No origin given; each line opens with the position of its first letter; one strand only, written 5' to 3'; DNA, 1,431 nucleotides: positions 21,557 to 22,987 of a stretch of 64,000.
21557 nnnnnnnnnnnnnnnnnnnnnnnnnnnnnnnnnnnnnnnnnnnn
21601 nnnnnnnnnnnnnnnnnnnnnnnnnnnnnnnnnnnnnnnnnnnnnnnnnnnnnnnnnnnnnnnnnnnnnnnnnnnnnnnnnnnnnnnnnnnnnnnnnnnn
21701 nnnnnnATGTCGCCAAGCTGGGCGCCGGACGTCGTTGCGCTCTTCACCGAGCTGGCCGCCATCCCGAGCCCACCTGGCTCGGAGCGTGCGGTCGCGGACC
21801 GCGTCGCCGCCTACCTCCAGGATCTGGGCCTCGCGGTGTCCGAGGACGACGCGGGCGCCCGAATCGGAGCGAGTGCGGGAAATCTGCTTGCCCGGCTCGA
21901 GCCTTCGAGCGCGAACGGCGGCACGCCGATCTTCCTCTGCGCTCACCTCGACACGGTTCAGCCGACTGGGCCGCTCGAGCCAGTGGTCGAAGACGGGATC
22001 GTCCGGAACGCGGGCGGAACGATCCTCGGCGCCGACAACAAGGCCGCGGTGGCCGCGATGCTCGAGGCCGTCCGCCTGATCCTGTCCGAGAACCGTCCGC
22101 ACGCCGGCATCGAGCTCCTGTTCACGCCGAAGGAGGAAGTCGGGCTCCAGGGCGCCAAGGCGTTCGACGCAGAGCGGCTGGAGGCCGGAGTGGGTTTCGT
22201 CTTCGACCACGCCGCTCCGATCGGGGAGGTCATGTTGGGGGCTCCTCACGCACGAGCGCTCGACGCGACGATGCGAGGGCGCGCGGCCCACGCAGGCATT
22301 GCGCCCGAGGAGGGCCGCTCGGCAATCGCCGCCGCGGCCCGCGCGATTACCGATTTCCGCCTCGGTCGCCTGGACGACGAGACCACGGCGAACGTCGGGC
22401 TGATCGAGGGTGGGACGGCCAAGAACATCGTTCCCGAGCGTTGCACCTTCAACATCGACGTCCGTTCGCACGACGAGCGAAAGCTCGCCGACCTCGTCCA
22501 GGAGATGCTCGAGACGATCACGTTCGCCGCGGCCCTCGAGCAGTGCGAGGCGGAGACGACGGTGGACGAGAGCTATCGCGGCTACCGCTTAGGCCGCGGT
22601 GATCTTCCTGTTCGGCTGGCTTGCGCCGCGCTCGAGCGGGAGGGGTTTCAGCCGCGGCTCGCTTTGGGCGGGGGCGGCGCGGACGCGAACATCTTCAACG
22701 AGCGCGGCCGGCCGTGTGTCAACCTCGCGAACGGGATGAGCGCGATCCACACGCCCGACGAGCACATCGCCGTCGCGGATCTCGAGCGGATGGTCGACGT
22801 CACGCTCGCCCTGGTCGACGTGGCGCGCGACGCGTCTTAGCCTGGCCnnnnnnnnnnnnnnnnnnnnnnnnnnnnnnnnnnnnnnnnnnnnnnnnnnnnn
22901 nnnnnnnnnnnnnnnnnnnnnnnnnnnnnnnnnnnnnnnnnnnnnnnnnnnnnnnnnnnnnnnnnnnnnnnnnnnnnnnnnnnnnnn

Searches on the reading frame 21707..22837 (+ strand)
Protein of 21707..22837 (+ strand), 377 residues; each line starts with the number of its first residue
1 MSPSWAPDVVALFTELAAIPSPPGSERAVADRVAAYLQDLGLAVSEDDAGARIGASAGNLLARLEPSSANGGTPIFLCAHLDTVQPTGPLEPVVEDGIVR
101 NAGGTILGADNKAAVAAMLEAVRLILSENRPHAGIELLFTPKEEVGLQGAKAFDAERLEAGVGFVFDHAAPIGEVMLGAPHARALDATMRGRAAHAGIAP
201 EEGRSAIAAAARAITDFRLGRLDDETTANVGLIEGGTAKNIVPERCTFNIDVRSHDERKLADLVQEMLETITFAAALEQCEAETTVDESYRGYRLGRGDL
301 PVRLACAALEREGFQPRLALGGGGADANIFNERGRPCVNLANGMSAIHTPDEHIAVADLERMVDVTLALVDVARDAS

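Call 8: search_protein_families(library=pfam, proteins=[window:21707-22837:+], max_evalue=1)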
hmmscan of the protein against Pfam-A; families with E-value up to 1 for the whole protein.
window:21707-22837:+ (377 aa): 4 families
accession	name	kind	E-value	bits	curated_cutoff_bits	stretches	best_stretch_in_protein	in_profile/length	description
PF07687.19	M20_dimer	-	4.5e-19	68.8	21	1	187-271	11-99/107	Peptidase dimerisation domain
PF01546.33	Peptidase_M20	-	1.1e-18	68.4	24.6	1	77-370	2-204/206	Peptidase family M20/M25/M40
PF04389.22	Peptidase_M28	-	9.5e-13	48.7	21.3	1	59-155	1-79/193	Peptidase family M28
PF05343.19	Peptidase_M42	-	1.5e-10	41.1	23.2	2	110-168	134-190/292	M42 glutamyl aminopeptidase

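Call 101: search_protein_families(library=ncbifam, proteins=[window:21707-22837:+], max_evalue=0.1)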
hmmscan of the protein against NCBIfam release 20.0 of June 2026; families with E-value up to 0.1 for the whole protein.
window:21707-22837:+ (377 aa): 60 families (the best 25 are shown)
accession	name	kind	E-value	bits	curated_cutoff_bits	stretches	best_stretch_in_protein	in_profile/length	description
TIGR01883.1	PepT-like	hypoth_equivalog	3.3e-99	332.3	274.25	1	9-370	2-360/361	peptidase T-like protein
NF003976.0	PRK05469.1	subfamily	2.1e-38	132.2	255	1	90-373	121-405/409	tripeptide aminopeptidase PepT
NF009920.0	PRK13381.1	subfamily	6.4e-35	120.8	293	1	91-373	125-408/412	peptidase T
NF005602.0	PRK07338.1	equivalog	2.1e-29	102.4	357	1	74-373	96-400/409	hydrolase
NF004788.0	PRK06133.1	subfamily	3.8e-28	98.6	349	1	28-358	68-398/417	glutamate carboxypeptidase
TIGR01910.1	DapE-ArgE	subfamily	2.4e-25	89.5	217.6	1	11-365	2-373/373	ArgE/DapE family deacylase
TIGR01900.1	dapE-gram_pos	equivalog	4.3e-23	81.8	304.2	1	8-365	4-345/351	succinyl-diaminopimelate desuccinylase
TIGR01891.1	amidohydrolases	subfamily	4.3e-21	75.5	153.75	1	116-293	95-287/366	amidohydrolase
TIGR01893.1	aa-his-dipept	subfamily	4.4e-21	75.1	343.75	2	9-182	6-177/478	beta-Ala-His dipeptidase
TIGR01892.1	AcOrn-deacetyl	equivalog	3.6e-20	72.3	297.7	1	16-365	6-360/365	acetylornithine deacetylase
NF006400.0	PRK08651.1-3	equivalog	1.2e-19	70.4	374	1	87-371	104-404/410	succinyl-diaminopimelate desuccinylase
NF005710.0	PRK07522.1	subfamily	7.9e-19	68.1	412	1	11-366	12-381/391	acetylornithine deacetylase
NF009557.0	PRK13009.1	equivalog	1e-18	67.7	284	2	189-365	188-366/377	succinyl-diaminopimelate desuccinylase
NF005678.0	PRK07473.1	equivalog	3.6e-18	65.7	386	1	57-362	61-364/376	M20/M25/M40 family metallo-hydrolase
NF006404.0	PRK08652.1-2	equivalog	2.2e-17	63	348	1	10-373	4-328/332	acetylornithine deacetylase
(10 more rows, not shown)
